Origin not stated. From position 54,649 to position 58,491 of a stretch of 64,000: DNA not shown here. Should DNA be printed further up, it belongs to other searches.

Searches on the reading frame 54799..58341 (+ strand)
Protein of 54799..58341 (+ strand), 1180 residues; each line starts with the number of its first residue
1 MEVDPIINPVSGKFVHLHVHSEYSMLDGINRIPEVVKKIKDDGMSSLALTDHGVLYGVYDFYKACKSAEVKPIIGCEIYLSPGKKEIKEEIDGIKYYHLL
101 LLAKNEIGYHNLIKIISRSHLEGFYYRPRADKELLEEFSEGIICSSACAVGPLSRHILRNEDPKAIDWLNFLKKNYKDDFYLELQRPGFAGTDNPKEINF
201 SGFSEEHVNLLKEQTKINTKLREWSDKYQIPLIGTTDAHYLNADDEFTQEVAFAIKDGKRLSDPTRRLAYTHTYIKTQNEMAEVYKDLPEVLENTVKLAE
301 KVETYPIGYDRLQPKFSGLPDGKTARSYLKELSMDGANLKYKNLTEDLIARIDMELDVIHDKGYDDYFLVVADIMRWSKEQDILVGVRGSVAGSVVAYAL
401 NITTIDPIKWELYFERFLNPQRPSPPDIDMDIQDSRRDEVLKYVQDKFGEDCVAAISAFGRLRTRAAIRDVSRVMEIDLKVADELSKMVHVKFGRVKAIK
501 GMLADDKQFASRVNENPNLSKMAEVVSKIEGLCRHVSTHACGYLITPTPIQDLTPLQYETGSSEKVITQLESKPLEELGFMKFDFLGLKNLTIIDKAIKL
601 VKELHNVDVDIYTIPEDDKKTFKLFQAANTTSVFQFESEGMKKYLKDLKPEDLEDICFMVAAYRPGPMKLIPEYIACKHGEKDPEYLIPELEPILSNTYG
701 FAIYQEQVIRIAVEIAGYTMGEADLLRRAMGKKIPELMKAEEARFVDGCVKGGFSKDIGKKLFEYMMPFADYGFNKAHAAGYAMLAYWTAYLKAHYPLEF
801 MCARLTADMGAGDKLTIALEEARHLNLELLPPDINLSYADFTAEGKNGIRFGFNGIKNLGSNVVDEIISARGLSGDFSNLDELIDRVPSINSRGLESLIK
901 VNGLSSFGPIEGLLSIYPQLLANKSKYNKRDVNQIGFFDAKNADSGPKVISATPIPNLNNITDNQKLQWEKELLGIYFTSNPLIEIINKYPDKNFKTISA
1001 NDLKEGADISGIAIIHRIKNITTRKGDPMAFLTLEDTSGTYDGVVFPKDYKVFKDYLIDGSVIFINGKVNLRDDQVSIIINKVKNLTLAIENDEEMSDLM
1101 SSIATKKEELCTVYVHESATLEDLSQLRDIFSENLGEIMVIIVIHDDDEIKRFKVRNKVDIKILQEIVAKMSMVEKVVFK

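Call 36: search_protein_families(library=pfam, proteins=[window:54799-58341:+], max_evalue=0.001)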
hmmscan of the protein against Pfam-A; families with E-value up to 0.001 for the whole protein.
window:54799-58341:+ (1180 aa): 5 families
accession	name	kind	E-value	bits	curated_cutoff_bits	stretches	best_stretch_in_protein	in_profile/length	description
PF07733.18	DNA_pol3_alpha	-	2.4e-86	290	23.9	1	327-587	1-260/260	Bacterial DNA polymerase III alpha NTPase domain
PF17657.6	DNA_pol3_finger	-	2.4e-60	203.1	22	1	590-751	1-164/166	Bacterial DNA polymerase III alpha subunit finger domain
PF02811.25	PHP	-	5.9e-55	186.5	26.4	1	16-186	1-163/164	PHP domain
PF14579.12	HHH_6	-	9e-21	74.3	25.6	1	827-908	2-84/90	Helix-hairpin-helix motif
PF01336.31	tRNA_anti-codon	-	7.2e-12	45.5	27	1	1017-1085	6-74/75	OB-fold nucleic acid binding domain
